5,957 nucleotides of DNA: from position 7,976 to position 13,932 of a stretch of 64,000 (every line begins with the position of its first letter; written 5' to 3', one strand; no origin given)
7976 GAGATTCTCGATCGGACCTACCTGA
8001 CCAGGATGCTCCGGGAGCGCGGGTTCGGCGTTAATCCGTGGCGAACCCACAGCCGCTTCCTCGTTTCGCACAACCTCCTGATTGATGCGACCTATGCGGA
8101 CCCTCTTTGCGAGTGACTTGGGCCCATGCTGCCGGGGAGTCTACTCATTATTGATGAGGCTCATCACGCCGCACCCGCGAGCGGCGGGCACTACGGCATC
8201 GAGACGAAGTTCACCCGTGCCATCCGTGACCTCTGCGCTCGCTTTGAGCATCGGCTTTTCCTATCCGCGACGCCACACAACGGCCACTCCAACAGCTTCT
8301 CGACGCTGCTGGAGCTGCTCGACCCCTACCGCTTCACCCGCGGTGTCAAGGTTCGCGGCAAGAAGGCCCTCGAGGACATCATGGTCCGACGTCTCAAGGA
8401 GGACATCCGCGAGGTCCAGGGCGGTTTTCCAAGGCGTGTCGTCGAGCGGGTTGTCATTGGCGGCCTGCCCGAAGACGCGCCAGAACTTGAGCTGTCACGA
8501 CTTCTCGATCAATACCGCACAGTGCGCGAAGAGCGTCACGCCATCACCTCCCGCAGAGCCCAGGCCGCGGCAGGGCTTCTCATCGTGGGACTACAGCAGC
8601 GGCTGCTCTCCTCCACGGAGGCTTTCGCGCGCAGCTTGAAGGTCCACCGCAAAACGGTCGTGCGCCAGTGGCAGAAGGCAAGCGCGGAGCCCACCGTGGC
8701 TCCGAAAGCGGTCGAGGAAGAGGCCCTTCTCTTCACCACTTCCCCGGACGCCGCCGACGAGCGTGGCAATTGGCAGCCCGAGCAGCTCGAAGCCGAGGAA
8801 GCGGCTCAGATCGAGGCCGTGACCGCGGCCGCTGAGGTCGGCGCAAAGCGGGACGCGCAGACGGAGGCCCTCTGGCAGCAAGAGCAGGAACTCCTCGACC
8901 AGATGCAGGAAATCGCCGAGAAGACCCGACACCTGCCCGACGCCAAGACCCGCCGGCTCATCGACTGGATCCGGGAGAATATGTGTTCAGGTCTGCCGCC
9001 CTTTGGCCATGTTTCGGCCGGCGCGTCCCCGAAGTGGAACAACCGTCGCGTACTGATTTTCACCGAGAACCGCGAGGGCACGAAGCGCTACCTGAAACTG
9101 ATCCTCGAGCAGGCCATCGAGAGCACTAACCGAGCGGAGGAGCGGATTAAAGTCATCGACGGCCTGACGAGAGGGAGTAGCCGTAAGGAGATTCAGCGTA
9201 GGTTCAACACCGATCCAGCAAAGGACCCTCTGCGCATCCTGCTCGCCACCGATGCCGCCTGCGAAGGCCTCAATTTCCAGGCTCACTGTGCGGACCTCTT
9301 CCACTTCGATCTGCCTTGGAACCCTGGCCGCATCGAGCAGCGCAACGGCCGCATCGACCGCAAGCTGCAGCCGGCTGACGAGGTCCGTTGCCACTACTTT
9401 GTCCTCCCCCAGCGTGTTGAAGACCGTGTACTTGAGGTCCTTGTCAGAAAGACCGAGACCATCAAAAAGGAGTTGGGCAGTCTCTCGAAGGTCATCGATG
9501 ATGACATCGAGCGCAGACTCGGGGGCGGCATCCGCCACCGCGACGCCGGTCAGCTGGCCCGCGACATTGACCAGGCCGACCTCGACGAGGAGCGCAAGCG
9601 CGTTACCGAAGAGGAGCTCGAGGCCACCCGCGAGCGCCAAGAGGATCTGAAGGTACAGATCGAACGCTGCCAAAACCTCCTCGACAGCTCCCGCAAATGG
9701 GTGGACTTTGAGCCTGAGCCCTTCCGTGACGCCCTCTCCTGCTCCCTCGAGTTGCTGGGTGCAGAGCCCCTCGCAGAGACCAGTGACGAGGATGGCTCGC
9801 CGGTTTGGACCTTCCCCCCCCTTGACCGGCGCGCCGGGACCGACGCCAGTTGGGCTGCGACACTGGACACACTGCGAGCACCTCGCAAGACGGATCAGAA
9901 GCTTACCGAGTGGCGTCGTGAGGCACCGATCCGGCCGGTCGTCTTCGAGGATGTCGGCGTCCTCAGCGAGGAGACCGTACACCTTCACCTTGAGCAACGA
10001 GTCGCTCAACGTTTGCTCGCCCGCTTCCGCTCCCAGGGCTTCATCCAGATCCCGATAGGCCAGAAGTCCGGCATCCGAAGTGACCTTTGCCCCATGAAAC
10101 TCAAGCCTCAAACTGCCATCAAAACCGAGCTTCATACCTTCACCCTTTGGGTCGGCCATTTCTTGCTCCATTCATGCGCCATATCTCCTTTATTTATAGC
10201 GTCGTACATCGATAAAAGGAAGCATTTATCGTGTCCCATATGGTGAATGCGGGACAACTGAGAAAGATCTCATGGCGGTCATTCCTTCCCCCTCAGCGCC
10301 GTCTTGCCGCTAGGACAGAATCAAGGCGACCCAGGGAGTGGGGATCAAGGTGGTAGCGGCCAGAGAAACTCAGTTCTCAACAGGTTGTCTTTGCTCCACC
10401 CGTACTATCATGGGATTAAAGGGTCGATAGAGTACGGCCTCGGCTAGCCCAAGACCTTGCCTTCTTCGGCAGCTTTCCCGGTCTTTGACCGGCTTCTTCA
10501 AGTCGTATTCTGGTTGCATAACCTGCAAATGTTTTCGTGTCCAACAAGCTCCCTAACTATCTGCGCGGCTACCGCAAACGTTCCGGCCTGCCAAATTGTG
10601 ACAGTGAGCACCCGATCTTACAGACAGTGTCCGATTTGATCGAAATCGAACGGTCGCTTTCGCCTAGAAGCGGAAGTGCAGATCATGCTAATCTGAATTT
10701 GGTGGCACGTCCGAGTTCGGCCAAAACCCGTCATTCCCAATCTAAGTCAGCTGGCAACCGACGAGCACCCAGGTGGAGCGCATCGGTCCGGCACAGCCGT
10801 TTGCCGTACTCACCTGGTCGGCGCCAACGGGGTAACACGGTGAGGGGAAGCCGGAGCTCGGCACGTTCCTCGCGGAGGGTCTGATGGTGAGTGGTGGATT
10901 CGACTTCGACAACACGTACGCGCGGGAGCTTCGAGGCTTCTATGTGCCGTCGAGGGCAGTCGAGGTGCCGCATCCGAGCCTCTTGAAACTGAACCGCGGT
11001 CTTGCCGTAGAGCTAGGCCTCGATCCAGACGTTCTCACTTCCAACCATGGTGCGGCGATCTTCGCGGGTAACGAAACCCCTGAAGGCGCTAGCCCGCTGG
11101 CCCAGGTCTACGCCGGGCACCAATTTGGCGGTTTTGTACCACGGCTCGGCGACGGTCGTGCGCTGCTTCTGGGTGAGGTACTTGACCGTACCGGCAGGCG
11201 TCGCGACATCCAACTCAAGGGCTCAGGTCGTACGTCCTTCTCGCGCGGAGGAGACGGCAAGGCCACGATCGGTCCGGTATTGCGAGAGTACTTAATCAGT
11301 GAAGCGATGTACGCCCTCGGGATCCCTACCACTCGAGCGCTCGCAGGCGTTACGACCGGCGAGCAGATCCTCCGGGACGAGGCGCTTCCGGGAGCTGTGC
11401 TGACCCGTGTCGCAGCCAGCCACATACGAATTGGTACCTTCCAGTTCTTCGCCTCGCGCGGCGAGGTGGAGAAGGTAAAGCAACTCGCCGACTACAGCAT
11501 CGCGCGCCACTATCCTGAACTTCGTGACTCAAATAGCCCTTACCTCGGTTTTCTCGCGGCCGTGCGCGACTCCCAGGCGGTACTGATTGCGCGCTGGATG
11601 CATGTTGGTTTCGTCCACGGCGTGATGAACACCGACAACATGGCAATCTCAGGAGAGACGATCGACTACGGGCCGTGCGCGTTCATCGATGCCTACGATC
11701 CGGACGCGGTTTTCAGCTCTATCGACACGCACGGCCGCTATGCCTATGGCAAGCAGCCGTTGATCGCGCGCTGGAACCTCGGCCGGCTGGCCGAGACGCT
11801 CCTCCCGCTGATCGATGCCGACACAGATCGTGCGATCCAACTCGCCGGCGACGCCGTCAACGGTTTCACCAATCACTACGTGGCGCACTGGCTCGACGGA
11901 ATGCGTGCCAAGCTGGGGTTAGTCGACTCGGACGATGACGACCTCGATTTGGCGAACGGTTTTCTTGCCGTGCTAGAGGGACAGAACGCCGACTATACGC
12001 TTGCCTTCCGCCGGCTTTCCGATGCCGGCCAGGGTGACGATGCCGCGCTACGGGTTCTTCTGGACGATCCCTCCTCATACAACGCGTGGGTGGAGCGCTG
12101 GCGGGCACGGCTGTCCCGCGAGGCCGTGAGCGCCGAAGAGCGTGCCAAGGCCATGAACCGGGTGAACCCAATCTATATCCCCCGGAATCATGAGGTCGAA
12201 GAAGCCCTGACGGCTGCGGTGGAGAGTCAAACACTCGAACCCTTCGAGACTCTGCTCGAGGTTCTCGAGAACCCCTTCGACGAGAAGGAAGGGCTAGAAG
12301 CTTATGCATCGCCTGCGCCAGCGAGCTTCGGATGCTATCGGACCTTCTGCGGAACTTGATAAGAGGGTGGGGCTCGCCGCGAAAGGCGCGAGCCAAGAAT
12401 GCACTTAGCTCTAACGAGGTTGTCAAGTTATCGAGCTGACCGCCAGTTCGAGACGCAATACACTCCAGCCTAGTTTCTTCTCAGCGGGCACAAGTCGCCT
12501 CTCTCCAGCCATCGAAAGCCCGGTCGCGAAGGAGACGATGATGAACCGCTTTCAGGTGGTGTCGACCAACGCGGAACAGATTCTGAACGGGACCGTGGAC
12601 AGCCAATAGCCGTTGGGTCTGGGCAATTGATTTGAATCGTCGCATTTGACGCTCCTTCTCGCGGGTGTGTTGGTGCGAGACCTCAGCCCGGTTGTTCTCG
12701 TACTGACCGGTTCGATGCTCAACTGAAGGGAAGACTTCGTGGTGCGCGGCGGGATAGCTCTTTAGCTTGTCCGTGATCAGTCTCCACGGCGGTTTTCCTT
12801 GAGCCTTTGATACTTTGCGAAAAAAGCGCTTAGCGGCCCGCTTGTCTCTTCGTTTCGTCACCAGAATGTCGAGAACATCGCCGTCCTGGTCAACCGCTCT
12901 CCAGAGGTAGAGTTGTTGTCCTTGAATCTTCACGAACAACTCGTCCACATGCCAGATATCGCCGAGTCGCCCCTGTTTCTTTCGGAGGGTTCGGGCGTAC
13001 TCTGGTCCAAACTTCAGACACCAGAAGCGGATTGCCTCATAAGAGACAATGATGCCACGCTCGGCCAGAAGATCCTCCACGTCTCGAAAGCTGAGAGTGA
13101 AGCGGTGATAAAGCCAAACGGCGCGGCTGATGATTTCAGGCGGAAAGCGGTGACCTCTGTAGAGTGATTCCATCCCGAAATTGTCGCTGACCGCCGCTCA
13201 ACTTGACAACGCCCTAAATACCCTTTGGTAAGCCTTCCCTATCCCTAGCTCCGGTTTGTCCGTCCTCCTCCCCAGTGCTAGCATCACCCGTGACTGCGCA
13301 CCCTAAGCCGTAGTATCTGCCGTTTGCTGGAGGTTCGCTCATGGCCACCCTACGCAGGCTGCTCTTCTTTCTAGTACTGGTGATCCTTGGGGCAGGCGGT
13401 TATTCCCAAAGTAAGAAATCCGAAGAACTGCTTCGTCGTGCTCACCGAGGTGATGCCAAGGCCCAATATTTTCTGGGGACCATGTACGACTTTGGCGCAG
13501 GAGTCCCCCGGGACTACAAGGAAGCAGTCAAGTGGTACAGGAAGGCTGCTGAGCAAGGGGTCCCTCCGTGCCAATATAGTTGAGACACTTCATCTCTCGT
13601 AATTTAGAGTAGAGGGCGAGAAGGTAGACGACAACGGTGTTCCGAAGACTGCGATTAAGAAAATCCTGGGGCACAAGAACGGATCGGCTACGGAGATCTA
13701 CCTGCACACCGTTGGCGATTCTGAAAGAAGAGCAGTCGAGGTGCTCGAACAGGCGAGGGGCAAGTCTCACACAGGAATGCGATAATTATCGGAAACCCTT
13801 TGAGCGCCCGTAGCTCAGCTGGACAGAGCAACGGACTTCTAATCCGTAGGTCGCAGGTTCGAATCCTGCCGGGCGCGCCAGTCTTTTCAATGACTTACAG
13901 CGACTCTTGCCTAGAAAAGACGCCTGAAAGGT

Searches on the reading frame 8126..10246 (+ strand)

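Call 14: search_protein_families(library=pfam, proteins=[window:8126-10246:+])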
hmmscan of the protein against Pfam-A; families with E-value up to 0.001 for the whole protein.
window:8126-10246:+ (706 aa): 1 family
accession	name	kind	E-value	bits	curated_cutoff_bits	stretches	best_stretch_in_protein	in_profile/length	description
PF00271.37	Helicase_C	-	5.7e-14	52.7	23.5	1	305-412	14-108/110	Helicase conserved C-terminal domain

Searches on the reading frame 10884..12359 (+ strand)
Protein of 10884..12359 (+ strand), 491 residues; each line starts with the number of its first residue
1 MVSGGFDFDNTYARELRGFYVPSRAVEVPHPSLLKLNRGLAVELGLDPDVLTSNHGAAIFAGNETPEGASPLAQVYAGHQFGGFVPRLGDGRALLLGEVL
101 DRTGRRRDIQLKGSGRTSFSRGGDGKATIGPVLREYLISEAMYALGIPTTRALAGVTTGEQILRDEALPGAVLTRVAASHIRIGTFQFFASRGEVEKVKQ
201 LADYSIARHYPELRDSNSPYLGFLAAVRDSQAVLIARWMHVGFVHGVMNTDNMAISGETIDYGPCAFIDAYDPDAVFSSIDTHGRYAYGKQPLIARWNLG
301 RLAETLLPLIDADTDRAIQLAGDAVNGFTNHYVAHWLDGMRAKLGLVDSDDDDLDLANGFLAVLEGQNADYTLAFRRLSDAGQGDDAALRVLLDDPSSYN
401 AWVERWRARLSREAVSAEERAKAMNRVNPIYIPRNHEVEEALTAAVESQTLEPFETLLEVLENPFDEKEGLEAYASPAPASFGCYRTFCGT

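Call 14: search_protein_families(library=pfam, proteins=[window:10884-12359:+])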
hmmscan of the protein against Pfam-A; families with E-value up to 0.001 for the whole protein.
window:10884-12359:+ (491 aa): 1 family
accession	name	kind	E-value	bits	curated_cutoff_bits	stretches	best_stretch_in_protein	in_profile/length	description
PF02696.19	SelO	-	3.9e-115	385.7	22.8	1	8-460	7-464/466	Protein adenylyltransferase SelO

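Call 65: find_encoding_contigs(protein=window:10884-12359:+, flank=10000, max_places=6)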
Protein window:10884-12359:+ (491 aa): no gene with exactly this product is on record in the collection.

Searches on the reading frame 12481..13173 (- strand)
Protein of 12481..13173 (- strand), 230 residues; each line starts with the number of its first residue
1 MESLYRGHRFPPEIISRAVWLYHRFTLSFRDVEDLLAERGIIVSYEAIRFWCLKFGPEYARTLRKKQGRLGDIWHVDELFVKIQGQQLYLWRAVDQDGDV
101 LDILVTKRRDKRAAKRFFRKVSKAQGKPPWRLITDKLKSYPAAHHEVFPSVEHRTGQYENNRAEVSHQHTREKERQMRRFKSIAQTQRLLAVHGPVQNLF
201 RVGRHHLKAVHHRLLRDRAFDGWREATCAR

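Call 14: search_protein_families(library=pfam, proteins=[window:12481-13173:-])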
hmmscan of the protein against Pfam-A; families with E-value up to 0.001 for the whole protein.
window:12481-13173:- (230 aa): 2 families
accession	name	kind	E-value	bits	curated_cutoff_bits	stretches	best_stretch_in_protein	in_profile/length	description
PF13610.12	DDE_Tnp_IS240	-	3.3e-39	134.6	27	1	73-201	3-137/139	DDE domain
PF00665.32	rve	-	7.9e-05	23.3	32.6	1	71-142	5-80/102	Integrase core domain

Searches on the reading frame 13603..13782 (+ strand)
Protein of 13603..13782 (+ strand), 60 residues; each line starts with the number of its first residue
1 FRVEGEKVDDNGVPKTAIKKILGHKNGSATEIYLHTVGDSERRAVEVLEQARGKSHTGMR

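Call 63: search_protein_families(library=pfam, proteins=[window:13603-13782:+], max_evalue=0.01)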
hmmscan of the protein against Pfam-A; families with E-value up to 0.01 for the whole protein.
seq(60 aa): 1 family
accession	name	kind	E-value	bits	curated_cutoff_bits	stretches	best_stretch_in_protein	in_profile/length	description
PF00589.27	Phage_integrase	-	0.00051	20.3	27.1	1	11-36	143-168/172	Phage integrase family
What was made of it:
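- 13630..13785 (+): Decayed C-terminus of a tyrosine recombinase (...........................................). It ends 18 nt before tRNA-Arg. It belongs to a different subfamily from the integrases linked to TGTAACC pairs and is evidence of other integration traffic at this tRNA. Pfam Phage_integrase E = 5e-4, below the curated cut-off (call 63).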
